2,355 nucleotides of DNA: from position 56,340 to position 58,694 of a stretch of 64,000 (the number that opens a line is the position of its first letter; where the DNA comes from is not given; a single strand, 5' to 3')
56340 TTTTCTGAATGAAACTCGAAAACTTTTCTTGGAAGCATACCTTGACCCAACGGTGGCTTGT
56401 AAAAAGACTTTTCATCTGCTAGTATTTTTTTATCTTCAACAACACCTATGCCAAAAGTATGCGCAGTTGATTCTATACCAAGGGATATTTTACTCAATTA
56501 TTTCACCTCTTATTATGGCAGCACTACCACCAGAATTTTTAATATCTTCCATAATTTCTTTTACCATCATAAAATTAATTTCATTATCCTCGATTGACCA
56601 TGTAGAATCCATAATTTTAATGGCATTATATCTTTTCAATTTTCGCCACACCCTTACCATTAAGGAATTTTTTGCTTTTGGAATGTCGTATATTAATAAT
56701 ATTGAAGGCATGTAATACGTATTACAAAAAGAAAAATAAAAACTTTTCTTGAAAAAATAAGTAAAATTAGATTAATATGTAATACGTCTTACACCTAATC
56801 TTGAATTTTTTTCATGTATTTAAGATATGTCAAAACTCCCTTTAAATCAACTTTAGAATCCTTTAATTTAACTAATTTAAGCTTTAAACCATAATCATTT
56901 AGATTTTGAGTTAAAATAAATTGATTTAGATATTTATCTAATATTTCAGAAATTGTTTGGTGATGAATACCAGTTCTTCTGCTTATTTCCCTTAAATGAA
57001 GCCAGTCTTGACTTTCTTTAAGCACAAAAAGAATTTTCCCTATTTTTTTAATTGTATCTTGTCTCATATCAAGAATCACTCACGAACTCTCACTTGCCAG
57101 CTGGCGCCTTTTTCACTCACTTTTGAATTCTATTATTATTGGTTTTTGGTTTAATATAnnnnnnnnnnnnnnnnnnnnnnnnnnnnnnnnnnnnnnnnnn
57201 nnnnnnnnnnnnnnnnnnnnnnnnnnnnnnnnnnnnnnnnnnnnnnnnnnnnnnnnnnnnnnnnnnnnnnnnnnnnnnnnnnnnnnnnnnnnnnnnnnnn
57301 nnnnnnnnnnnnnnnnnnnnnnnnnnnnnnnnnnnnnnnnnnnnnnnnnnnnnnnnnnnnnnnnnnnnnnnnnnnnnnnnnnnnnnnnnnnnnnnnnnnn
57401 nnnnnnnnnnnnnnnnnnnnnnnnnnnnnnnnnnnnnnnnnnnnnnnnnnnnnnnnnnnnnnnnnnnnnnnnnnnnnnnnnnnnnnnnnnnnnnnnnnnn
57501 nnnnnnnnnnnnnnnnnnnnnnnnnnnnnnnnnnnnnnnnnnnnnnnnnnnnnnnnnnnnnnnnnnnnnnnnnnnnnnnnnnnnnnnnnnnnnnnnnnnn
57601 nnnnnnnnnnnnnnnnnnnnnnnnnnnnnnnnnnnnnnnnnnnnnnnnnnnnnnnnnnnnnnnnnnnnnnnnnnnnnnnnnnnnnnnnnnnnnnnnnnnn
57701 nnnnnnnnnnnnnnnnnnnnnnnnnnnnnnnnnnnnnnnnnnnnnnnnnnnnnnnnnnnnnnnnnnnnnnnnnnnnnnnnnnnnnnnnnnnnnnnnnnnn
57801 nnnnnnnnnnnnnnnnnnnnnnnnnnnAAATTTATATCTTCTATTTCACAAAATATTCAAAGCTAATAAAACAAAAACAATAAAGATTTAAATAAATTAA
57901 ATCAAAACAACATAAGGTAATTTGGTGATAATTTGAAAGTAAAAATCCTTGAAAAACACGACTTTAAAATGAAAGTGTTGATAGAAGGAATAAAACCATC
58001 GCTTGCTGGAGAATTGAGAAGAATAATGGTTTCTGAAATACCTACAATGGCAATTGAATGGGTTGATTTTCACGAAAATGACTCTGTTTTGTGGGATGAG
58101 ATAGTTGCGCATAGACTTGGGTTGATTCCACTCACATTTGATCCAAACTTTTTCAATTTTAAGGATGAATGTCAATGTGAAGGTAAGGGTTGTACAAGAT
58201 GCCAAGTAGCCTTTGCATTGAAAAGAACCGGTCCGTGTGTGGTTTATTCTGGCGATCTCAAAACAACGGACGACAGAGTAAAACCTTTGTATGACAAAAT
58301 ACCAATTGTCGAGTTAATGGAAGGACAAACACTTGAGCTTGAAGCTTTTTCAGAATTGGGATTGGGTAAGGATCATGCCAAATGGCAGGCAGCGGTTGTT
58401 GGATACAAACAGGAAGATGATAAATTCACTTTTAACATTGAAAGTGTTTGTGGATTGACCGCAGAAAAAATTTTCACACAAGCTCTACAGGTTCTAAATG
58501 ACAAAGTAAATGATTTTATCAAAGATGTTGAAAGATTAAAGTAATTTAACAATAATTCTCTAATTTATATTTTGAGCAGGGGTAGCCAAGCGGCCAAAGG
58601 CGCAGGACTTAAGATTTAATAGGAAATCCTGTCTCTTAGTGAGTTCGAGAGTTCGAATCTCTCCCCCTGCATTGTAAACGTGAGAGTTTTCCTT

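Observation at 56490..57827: Orphan Cas4 (intact motifs) plus Cas2-like mini-protein, with no Cas1 and no CRISPR array; Cas2-like is translationally coupled to kae1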

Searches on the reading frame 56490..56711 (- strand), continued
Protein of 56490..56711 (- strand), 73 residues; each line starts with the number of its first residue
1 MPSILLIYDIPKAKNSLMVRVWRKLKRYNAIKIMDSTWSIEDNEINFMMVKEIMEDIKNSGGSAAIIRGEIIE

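Call 62: find_related_loci(query=A5, collection=genome_contigs, flank=4000)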
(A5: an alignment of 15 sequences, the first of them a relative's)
Query A5 (69 aa) in genome_contigs; peptide patterns used: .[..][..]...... (x = any residue, [..] = any of these).
23 stretches matched a pattern; 17 encode a relative of the query (tblastn E <= 1e-3); 17 distinct loci.
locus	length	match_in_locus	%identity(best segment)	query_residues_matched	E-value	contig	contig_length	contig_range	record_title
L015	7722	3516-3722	83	1-69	5e-36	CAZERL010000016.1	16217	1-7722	MAG TPA_asm: uncultured archaeon isolate SRP178908_co1_104 genome assembly, contig: NODE_2359_length_16217_cov_10.127521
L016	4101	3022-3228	70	1-69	4e-32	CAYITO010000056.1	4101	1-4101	MAG TPA_asm: uncultured archaeon isolate ERP119705_co6_956 genome assembly, contig: NODE_40446_length_4101_cov_5.407810,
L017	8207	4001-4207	67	1-69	6e-29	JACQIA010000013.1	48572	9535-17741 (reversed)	MAG: Candidatus Aenigmatarchaeota archaeon isolate NC_groundwater_1113_Ag_S-0.1um_37_102 S_p1_S3_coassembly_k141_441342,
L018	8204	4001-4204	65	2-69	3e-27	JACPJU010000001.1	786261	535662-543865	MAG: Candidatus Aenigmatarchaeota archaeon isolate NC_groundwater_476_Ag_S-0.1um_40_17 S35_SO-1_scaffold_95073, whole ge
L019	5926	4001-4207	58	1-69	6e-25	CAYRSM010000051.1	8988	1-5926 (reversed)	MAG TPA_asm: uncultured archaeon isolate SRP093762_co1_53 genome assembly, contig: NODE_4378_length_8988_cov_10.236539,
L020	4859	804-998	58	5-69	4e-24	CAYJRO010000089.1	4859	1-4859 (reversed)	MAG TPA_asm: uncultured archaeon isolate ERP125453_co1_124 genome assembly, contig: NODE_23738_length_4859_cov_4.718360,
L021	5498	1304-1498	60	5-69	2e-23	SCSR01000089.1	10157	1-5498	MAG: archaeon isolate FW215_bin.29 FW215_bin.29-106476, whole genome shotgun sequence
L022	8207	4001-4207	59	1-69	2e-27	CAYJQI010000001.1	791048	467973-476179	MAG TPA_asm: uncultured archaeon isolate ERP125453_co1_263 genome assembly, contig: NODE_1_length_791048_cov_12.409087,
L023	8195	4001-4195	55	5-69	7e-22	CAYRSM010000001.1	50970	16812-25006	MAG TPA_asm: uncultured archaeon isolate SRP093762_co1_53 genome assembly, contig: NODE_416_length_50970_cov_9.846862, w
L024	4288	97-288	52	5-68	1e-17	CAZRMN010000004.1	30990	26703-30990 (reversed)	MAG TPA_asm: uncultured archaeon isolate binchicken_co6_549 genome assembly, contig: NODE_1133_length_30990_cov_7.339745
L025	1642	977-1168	45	5-68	4e-16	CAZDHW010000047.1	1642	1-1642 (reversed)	MAG TPA_asm: uncultured bacterium isolate SRP104967_co1_12 genome assembly, contig: NODE_21107_length_1642_cov_48.946440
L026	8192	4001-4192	47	5-68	7e-16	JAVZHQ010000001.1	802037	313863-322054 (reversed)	MAG: Candidatus Aenigmatarchaeota archaeon isolate DRTY-6_201808_bins_93 DRTY-6_201808_bins_93_scaffold_1, whole genome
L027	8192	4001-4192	47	5-68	8e-16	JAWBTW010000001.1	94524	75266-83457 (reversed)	MAG: Candidatus Aenigmatarchaeota archaeon isolate JZ-1_201709_bins_53 JZ-1_201709_bins_53_scaffold_1, whole genome shot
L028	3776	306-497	47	5-68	8e-16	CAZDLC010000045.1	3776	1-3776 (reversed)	MAG TPA_asm: uncultured archaeon isolate SRP104967_co2_24 genome assembly, contig: NODE_7826_length_3776_cov_12.388874,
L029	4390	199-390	47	5-68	1e-15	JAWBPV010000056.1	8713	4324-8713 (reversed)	MAG: Candidatus Aenigmatarchaeota archaeon isolate JZ-1_201705_bins_109 JZ-1_201705_bins_109_scaffold_57, whole genome s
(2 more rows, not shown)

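Call 68: search_dna_similar(query=P0016, collection=plasmids, mode=protein, max_rows=12)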
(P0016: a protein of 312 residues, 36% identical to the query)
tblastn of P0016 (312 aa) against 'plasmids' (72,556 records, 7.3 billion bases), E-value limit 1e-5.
Records with a match: 613; places in all: 791; records where one place covers at least 80% of the query: 477.
Best place of each record, by identity: <60% 613.
By first word of the organism name: Klebsiella 128; Ralstonia 114; Enterobacter 51; Acinetobacter 29; Sinorhizobium 28; Sphingobium 23; Pseudomonas 21; Burkholderia 17; Rhizobium 14; Ensifer 12; and 73 more.
By predicted mobility (MOB-suite, as given by PLSDB): conjugative 227; non-mobilizable 207; mobilizable 179.
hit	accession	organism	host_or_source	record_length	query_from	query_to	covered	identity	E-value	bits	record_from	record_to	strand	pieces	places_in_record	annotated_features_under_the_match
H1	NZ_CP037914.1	Sphingomonas sp. AAP5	water column of an alpine lake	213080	11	309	96%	40.6%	1e-42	164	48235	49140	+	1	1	chromate resistance protein ChrB domain-containing protein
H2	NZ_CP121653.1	Rhizobium sp. CB3171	Calliandra calothyrsus,cell culture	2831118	1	312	100%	38.8%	5e-55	199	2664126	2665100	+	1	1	record has no annotation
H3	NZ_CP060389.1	Sphingobium sp. KCTC 72723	single cell,Antarctic soil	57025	5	309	98%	39.6%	3e-42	162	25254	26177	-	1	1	chromate resistance protein ChrB domain-containing protein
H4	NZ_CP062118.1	Aminobacter sp. SR38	bacterial pure culture,soil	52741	11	311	96%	39.7%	2e-48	180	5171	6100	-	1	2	chromate resistance protein ChrB domain-containing protein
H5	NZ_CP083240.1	Ancylobacter polymorphus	activated sludge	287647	11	311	96%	39.7%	3e-48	180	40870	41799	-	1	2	chromate resistance protein ChrB domain-containing protein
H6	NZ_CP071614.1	Rhizobium bangladeshense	lentil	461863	11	311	96%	38.5%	2e-52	191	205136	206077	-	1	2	chromate resistance protein ChrB domain-containing protein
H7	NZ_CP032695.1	Rhizobium jaguaris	Calliandra grandiflora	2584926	11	311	96%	38.4%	3e-52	191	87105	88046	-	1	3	none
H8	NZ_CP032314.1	Pannonibacter phragmitetus BB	cell culture,soil under ...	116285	11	307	95%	38.9%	2e-47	177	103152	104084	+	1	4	chromate resistance protein ChrB domain-containing protein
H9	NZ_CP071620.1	Rhizobium bangladeshense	lentil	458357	11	311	96%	38.2%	6e-52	190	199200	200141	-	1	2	chromate resistance protein ChrB domain-containing protein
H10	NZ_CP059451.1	Azospirillum brasilense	Prokaryotes,soil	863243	11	312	97%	38.0%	5e-46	173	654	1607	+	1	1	chromate resistance protein ChrB domain-containing protein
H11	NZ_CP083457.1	Deinococcus taeanensis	whole organism,coastal dune soil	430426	11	309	96%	38.0%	7e-46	173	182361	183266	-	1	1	chromate resistance protein ChrB domain-containing protein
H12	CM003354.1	Sphingomonas sp. MEA3-1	single cell,soil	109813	11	309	96%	37.4%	3e-42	162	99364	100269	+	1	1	record has no annotation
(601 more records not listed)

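Call 69: get_annotated_region(hit=H4, flank=300)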
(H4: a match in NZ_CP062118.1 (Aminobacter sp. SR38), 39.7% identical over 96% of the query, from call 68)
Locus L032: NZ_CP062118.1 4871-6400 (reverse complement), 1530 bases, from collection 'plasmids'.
description: Aminobacter sp. SR38 plasmid pSR6
organism: Aminobacter sp. SR38 (NCBI taxid 2774562)
taxonomy: Bacteria; Pseudomonadota; Alphaproteobacteria; Hyphomicrobiales; Phyllobacteriaceae; Aminobacter; Aminobacter sp. SR38
host: -; source: bacterial pure culture,soil; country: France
typing (MOB-suite, as given by PLSDB): non-mobilizable; mating-pair formation MPF_T
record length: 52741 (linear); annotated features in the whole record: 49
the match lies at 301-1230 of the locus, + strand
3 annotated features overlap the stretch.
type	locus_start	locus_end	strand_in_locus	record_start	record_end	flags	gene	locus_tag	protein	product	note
CDS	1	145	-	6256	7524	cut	-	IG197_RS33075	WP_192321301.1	chromate transporter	-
CDS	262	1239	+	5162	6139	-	-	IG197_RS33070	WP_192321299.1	chromate resistance protein ChrB domain-containing protein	-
CDS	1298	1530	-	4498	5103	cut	-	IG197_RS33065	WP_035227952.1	recombinase family protein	GO:0006310 - DNA recombination [Evidence IEA]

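Call 86: find_encoding_contigs(protein=P0010, flank=4000, max_places=2)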
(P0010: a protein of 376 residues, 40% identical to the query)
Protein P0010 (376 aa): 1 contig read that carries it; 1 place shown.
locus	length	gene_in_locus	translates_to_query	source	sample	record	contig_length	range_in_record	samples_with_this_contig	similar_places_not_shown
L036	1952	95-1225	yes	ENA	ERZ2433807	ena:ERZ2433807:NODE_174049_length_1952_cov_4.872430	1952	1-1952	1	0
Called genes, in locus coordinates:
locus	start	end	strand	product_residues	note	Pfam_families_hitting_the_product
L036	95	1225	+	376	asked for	PF01509:TruB_N, PF16198:TruB_C_2, PF01472:PUA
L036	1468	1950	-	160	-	?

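Call 104: search_protein_families(library=pfam, alignment_id=A4, max_evalue=0.01)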
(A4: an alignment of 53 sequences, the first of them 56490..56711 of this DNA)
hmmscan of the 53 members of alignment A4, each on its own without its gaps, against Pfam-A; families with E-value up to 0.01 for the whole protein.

A. member 1, window:56490-56711:- (73 aa): 1 family
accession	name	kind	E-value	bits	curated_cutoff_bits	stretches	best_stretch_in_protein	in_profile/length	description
PF20229.3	ChrB_N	-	1.8e-06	28.4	23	1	19-68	2-51/159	Protein ChrB, N-terminal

B. families by the number of members that match (of 53 scanned): 3 families
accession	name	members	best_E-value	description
PF20229.3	ChrB_N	32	3.6e-14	Protein ChrB, N-terminal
PF20803.2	PaaX_M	20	3.7e-07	PaaX protein central Cas2-like domain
PF09827.14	CRISPR_Cas2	9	0.00054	CRISPR associated protein Cas2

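Call 109: search_protein_families(library=padloc, proteins=[window:56490-56711:-], max_evalue=0.01)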
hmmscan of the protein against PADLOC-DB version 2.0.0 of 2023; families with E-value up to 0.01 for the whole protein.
window:56490-56711:- (73 aa): 1 family
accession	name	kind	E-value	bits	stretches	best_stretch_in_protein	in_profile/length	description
PDLC01649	Cas2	-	0.0041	15.4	1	4-66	3-62/70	"CAS-I,CAS-II,CAS-III,CAS-IV,CAS-V,CAS-VI; acquisition_2"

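Call 110: find_related_loci(query=A5, collection=viral_contigs, flank=4000)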
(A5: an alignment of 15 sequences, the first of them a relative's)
Query A5 (69 aa) in viral_contigs; peptide patterns used: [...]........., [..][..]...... (x = any residue, [..] = any of these).
22 stretches matched a pattern, but none encodes a relative of the query by tblastn (E <= 1e-3).

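Call 111: find_related_loci(query=window:56490-56711:-, collection=viral_contigs, flank=4000)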
Query window:56490-56711:- (73 aa) in viral_contigs; peptide patterns used: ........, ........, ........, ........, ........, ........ (x = any residue, [..] = any of these).
12 stretches matched a pattern, but none encodes a relative of the query by tblastn (E <= 1e-3).

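Call 112: search_protein_families(library=pfam, proteins=[L026:4305-5237:+, L026:5303-6376:+, L014:5327-6220:+, L015:5262-6320:-, L028:2797-3651:-], max_evalue=0.001)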
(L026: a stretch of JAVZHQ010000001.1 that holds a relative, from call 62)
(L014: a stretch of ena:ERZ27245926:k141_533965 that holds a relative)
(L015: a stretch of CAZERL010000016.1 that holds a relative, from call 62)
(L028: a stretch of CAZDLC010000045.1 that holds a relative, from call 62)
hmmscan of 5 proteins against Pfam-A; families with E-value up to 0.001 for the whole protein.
L026:4305-5237:+ (310 aa): 2 families
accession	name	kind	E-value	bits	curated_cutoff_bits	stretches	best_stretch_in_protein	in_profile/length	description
PF00382.24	TFIIB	-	5.2e-29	100.5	23.6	2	121-208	4-91/92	Transcription factor TFIIB repeat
PF08271.17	Zn_Ribbon_TF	-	2.1e-18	66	29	1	13-54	2-43/43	TFIIB zinc-binding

L026:5303-6376:+ (357 aa): 1 family
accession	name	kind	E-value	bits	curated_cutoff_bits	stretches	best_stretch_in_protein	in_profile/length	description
PF00579.31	tRNA-synt_1b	-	1.7e-41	142.9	21.1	1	32-330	4-290/292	tRNA synthetases class I (W and Y)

L014:5327-6220:+ (298 aa): 2 families
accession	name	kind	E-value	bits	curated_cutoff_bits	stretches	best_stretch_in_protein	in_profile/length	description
PF09334.17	tRNA-synt_1g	-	2.2e-76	257.6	20.1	2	154-298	174-322/391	tRNA synthetases class I (M)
PF00133.28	tRNA-synt_1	-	3.8e-16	59.3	22.7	1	6-71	22-88/414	tRNA synthetases class I (I, L, M and V)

L015:5262-6320:- (352 aa): 4 families
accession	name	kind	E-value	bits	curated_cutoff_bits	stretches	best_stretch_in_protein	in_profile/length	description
PF00676.26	E1_dh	-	5.3e-96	321.6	22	1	40-329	2-300/300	Dehydrogenase E1 component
PF00456.26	Transketolase_N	-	1.1e-07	31.7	22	1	156-318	147-312/334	Transketolase, thiamine diphosphate binding domain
PF13292.11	DXP_synthase_N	-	4e-06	26.8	21.2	1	134-197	114-177/274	1-deoxy-D-xylulose-5-phosphate synthase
PF02775.26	TPP_enzyme_C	-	6.8e-05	23.1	21.9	1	140-252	33-151/151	Thiamine pyrophosphate enzyme, C-terminal TPP binding domain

L028:2797-3651:- (284 aa): 1 family
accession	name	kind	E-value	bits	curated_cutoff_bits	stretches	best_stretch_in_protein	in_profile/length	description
PF01261.30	AP_endonuc_2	-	3.7e-27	96.1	31.1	1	18-276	1-244/249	Xylose isomerase-like TIM barrel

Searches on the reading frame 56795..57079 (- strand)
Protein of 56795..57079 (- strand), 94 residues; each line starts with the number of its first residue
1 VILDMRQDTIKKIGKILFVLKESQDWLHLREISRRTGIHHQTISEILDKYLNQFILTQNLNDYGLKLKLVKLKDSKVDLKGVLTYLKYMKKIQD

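Call 3: search_protein_families(library=pfam, proteins=[window:56795-57079:-], max_evalue=1)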
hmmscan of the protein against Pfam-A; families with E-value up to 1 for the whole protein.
window:56795-57079:- (94 aa): 8 families
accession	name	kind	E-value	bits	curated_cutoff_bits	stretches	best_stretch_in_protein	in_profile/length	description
PF12802.13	MarR_2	-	0.0011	19.5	27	1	16-50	10-44/61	MarR family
PF13384.12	HTH_23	-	0.026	14.8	24.6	1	29-51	20-42/50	Homeodomain-like domain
PF24409.1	wHTH-PRTase_assc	-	0.06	13.8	27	1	28-59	13-44/83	wHTH-PRTase associated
PF12651.13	RHH_3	-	0.092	13.2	21.6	1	29-49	17-34/44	Ribbon-helix-helix domain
PF04552.19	Sigma54_DBD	-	0.095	12.9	22.8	1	3-50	18-74/160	Sigma-54, DNA binding domain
PF13518.12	HTH_28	-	0.1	13.2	25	1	26-52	13-38/52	Helix-turn-helix domain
PF09339.16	HTH_IclR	-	0.14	12.4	22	1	12-43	4-35/52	IclR helix-turn-helix domain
PF13542.12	HTH_Tnp_ISL3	-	0.2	11.6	27.4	1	30-50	30-50/51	Helix-turn-helix domain of transposase family ISL3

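Call 4: search_protein_families(library=ncbifam, proteins=[window:56795-57079:-], max_evalue=1)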
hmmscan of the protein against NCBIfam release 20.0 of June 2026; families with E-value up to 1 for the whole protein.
window:56795-57079:- (94 aa): 2 families
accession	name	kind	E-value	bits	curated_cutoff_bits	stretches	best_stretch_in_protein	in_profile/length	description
NF007430.0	PRK09975.1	equivalog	0.062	12.4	274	1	15-61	111-158/220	acrEF/envCD operon transcriptional regulator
NF033546.1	transpos_IS21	equivalog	0.16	11.5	160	1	25-49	7-31/294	IS21 family transposase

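Call 77: search_solved_structures(query=window:56795-57079:-, max_evalue=1, show_alignments=1)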
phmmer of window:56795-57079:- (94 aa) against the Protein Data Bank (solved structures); distinct sequences matched with E-value up to 1: 3.
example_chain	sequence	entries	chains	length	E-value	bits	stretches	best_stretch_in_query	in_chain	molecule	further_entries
3hvy_A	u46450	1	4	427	0.069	16.8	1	57-87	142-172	Cystathionine beta-lyase family protein, YNBB B.subtilis ortholog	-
5ui5_I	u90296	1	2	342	0.19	15.4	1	19-63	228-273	RNA polymerase sigma factor RpoN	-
2w48_A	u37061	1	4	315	0.29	14.9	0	8-80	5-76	SORBITOL OPERON REGULATOR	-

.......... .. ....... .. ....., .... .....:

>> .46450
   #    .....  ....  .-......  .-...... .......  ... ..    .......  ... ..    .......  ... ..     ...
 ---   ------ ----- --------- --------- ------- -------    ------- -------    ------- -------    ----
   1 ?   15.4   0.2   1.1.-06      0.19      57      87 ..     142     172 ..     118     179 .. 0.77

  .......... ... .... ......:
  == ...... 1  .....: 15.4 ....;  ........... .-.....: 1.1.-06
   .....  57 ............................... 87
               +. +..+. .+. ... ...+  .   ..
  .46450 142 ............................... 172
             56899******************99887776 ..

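Call 92: find_related_loci(query=window:56795-57067:-, collection=metagenome_contigs, flank=3000)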
Query window:56795-57067:- (90 aa) in metagenome_contigs; peptide patterns used: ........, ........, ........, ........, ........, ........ (x = any residue, [..] = any of these).
172 stretches matched a pattern; 5 encode a relative of the query (tblastn E <= 1e-3); 5 distinct loci.
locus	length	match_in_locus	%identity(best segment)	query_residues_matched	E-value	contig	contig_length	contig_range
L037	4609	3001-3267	89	1-89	3e-51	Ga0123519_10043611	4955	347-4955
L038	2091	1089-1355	90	1-89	2e-51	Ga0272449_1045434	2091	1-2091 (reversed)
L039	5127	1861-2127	80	1-89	8e-46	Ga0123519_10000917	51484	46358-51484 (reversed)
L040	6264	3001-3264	90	1-88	3e-41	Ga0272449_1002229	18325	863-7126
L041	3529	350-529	90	1-60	1e-34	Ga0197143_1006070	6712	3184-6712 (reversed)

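Call 109: search_protein_families(library=padloc, proteins=[window:56795-57079:-], max_evalue=0.01)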
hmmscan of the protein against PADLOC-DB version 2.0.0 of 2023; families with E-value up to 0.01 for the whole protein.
window:56795-57079:- (94 aa): 0 families

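Call 112: search_protein_families(library=pfam, proteins=[L039:1509-1769:+, L039:893-1423:-], max_evalue=0.001)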
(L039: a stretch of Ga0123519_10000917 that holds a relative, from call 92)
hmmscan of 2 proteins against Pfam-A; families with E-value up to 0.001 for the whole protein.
L039:1509-1769:+ (86 aa): 0 families

L039:893-1423:- (176 aa): 2 families
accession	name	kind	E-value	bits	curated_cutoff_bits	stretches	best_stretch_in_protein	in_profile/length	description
PF13240.11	Zn_Ribbon_1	-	4.4e-05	23.6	25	1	6-25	2-21/23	zinc-ribbon domain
PF12773.13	DZR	-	0.00037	21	27.3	1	5-24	26-45/45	Double zinc ribbon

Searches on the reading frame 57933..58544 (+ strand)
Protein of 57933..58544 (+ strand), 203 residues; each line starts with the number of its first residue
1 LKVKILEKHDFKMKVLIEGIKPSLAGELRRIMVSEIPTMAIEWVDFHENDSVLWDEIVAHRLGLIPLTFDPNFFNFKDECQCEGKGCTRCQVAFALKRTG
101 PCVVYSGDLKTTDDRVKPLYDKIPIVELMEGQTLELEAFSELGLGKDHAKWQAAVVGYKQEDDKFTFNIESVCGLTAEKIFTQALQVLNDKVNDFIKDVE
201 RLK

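Call 3: search_protein_families(library=pfam, proteins=[window:57933-58544:+], max_evalue=1)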
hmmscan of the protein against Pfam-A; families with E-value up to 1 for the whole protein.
window:57933-58544:+ (203 aa): 2 families
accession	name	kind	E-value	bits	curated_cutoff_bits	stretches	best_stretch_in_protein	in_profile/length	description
PF01000.31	RNA_pol_A_bac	-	2.6e-19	70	33.9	1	58-150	6-101/119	RNA polymerase Rpb3/RpoA insert domain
PF01193.29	RNA_pol_L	-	1.1e-15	57.5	24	1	15-191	2-73/74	RNA polymerase Rpb3/Rpb11 dimerisation domain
